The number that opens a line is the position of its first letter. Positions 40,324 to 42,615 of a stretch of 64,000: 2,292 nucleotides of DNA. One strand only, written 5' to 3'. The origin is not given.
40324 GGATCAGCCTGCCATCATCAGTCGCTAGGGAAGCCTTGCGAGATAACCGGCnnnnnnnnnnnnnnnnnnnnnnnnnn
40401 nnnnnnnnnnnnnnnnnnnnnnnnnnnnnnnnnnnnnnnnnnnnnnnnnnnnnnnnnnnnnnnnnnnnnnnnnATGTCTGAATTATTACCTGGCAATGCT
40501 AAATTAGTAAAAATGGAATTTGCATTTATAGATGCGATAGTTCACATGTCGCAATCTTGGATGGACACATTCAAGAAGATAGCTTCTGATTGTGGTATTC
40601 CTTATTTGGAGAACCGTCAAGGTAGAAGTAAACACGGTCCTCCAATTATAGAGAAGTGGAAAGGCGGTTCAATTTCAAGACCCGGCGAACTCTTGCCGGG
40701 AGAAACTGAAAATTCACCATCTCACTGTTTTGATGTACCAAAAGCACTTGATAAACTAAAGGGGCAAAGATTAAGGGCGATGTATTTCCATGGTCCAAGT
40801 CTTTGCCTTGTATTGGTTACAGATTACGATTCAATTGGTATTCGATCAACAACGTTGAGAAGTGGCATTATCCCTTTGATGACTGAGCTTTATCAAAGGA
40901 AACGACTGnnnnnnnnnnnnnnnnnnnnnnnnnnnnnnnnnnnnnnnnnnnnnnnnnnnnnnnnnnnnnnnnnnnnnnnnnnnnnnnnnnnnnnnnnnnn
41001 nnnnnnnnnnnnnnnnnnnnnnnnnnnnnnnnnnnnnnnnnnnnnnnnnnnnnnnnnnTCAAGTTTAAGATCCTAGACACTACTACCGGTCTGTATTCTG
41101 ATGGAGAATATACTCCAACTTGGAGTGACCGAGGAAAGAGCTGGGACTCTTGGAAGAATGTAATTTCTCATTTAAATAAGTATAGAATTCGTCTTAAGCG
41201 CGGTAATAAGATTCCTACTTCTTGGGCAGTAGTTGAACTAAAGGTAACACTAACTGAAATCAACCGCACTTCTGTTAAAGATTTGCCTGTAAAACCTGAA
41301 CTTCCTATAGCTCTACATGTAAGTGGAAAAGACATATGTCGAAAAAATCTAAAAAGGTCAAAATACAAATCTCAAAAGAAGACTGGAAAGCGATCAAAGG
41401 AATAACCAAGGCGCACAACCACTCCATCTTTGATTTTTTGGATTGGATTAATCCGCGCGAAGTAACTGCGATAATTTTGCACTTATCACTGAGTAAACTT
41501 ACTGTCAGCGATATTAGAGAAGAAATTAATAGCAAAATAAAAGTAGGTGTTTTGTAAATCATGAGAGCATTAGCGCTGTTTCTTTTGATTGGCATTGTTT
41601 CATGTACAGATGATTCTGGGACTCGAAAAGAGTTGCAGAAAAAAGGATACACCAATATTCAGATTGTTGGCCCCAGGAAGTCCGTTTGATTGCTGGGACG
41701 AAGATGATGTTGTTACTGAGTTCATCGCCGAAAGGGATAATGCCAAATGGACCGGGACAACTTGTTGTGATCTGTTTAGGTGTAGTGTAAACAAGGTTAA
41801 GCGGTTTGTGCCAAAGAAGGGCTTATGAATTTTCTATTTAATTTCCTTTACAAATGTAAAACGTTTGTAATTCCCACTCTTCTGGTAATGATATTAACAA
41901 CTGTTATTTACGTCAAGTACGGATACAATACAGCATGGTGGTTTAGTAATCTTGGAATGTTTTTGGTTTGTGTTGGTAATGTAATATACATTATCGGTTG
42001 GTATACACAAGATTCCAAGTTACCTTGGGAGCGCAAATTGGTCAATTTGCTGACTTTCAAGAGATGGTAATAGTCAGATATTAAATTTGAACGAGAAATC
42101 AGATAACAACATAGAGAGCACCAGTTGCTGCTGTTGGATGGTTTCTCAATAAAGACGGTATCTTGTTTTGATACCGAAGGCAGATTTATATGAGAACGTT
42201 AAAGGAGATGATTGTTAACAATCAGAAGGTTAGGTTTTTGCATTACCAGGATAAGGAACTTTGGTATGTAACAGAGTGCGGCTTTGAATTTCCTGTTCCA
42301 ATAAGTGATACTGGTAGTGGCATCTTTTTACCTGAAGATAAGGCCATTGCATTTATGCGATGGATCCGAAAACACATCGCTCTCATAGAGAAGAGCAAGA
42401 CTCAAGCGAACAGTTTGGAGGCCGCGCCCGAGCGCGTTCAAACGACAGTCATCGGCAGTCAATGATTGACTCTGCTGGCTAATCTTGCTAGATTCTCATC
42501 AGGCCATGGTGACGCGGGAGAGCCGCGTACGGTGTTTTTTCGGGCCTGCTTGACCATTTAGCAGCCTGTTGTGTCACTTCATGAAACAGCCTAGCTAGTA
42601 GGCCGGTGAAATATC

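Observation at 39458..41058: NADAR-domain protein followed by a DUF2934-tail protein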

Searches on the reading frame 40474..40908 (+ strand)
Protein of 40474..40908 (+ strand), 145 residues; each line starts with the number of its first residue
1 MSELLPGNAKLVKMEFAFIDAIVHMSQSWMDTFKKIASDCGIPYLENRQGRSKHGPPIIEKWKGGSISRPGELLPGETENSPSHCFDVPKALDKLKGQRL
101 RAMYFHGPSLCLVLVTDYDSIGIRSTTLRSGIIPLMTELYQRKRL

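Call 45: search_protein_representatives(alignment_id=A2)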
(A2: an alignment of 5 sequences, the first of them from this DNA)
Query: 5 sequences, 140 profile positions. Proteins with E-value up to 0.001 (for the whole library): 19; up to 1e-10: 11; up to 1e-30: 2. The best 19 are listed.
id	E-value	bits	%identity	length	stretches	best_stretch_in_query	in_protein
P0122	2.5e-77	273.5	-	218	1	2-140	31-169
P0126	3.4e-32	127.2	-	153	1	7-138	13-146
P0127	2.3e-29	118.0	-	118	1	31-138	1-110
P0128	2.0e-20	89.1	-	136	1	22-131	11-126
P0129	1.7e-17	79.6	-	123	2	73-138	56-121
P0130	1.7e-16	76.4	-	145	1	10-134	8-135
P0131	9.4e-16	74.0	-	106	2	73-137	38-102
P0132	1.1e-12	64.1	-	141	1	14-122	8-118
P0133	1.6e-12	63.5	-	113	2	75-123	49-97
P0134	5.6e-12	61.7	-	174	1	8-124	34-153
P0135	2.3e-11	59.7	-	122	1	35-138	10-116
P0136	1.5e-10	57.1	-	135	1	15-129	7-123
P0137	1.0e-07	47.9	-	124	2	73-138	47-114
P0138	4.6e-07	45.8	-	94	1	68-130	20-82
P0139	8.1e-07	45.0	-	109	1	75-131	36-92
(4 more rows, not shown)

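Call 50: find_encoding_contigs(protein=P0126, flank=8000, max_places=3)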
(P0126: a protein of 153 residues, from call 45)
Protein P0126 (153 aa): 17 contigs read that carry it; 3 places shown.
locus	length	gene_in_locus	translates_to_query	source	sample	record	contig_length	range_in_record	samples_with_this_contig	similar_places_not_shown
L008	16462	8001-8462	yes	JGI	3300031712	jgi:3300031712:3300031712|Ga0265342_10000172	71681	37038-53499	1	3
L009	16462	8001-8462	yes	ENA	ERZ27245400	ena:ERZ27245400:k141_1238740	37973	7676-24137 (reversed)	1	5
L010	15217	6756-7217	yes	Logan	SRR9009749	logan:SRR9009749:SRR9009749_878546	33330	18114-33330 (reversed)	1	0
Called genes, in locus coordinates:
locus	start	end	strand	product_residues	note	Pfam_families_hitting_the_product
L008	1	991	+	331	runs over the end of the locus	-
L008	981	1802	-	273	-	PF02086:MethyltransfD12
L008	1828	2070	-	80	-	-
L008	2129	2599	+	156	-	-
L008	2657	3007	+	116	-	-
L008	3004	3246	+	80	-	-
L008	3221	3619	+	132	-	-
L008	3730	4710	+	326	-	PF10127:RlaP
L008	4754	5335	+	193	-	-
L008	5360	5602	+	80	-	-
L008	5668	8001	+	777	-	-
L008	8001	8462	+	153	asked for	-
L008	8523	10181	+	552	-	PF00912:Transgly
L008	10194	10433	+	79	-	-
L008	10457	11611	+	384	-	PF15891:Nuc_deoxyri_tr2, PF00293:NUDIX (faint)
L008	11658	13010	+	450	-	PF21448:DNMK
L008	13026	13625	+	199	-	-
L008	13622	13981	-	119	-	-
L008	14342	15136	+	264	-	PF00293:NUDIX, PF19368:WHD_AraR, PF21906:WHD_NrtR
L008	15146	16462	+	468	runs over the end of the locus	PF18127:NAMPT_N, PF04095:NAPRTase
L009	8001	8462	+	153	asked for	-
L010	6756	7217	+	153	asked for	-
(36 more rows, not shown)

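Call 51: find_encoding_contigs(protein=P0130, flank=6000, max_places=2)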
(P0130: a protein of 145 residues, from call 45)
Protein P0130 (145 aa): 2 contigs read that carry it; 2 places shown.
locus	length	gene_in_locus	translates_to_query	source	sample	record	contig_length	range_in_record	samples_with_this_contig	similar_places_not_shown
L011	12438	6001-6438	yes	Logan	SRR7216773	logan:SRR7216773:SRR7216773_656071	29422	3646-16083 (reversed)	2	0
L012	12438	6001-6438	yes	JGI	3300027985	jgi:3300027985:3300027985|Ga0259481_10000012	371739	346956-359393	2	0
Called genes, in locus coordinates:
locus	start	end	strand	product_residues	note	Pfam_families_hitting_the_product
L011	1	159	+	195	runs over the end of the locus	-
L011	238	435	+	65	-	-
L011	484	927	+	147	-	-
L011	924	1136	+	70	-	-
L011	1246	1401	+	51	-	-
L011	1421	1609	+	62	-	-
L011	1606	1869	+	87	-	-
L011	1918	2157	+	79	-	-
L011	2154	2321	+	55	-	-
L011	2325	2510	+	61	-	-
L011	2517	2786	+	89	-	PF20137:BubE (weak)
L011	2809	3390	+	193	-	PF10544:T5orf172, PF13455:MUG113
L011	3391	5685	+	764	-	-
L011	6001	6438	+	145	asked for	-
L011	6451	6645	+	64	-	-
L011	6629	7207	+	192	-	-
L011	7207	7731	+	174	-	-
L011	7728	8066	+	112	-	-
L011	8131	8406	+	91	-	-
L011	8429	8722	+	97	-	-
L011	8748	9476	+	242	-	-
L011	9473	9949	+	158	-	-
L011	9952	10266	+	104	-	-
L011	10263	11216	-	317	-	-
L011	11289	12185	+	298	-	-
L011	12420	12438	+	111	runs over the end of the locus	-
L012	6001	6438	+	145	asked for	-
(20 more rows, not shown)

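Call 52: find_encoding_contigs(protein=P0128, flank=6000, max_places=2)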
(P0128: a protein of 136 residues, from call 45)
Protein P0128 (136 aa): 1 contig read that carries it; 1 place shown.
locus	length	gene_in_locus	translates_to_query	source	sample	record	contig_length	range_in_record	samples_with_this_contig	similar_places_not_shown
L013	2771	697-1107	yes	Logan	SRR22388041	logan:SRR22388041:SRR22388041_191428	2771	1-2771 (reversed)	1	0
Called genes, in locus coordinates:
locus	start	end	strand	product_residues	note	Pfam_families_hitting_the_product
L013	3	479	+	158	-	?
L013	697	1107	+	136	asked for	-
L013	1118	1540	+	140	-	-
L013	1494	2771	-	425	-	?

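Call 54: search_protein_families(library=phrogs, proteins=[L008:5668-8001:+, L011:3391-5685:+, L008:8001-8462:+], max_evalue=0.01)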
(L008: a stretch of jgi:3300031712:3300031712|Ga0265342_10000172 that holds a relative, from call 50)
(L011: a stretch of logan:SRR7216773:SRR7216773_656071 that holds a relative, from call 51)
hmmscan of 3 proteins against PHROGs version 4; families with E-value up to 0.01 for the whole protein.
L008:5668-8001:+ (777 aa): 1 family
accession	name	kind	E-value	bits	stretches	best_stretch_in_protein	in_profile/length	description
phrog_2426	-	unknown function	7.9e-174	581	1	24-777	12-736/736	-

L011:3391-5685:+ (764 aa): 0 families

L008:8001-8462:+ (153 aa): 0 families

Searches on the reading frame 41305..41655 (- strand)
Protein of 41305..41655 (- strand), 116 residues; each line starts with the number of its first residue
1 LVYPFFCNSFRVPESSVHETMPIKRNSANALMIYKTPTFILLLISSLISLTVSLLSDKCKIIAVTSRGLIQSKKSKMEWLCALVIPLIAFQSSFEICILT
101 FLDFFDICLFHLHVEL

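Call 97: search_protein_families(library=pfam, proteins=[window:41305-41655:-], max_evalue=0.05)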
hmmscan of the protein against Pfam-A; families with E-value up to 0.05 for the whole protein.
window:41305-41655:- (116 aa): 2 families
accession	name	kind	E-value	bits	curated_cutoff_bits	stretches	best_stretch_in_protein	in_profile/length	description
PF21399.2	TERT_C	-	0.0023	18.7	27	1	33-83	58-109/130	Telomerase reverse transcriptase, C-terminal extension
PF13962.11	PGG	-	0.045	14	24.1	0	8-85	25-99/116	Domain of unknown function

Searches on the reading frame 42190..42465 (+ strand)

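Call 3: search_protein_families(library=pfam, proteins=[window:42190-42465:+], max_evalue=0.1)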
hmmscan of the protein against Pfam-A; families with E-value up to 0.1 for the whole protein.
window:42190-42465:+ (91 aa): 1 family
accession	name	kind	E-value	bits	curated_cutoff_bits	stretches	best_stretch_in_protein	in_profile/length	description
PF12604.14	gp37_C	-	0.064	13.8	22.5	1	12-69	46-90/95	Tail fibre protein gp37 C terminal domain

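Call 8: search_protein_families(library=phrogs, proteins=[window:42190-42465:+], max_evalue=0.01)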
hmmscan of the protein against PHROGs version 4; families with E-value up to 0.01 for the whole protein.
window:42190-42465:+ (91 aa): 1 family
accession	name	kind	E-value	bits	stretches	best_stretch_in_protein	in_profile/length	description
phrog_20427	-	unknown function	3.5e-30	104.7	1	5-74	4-73/75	-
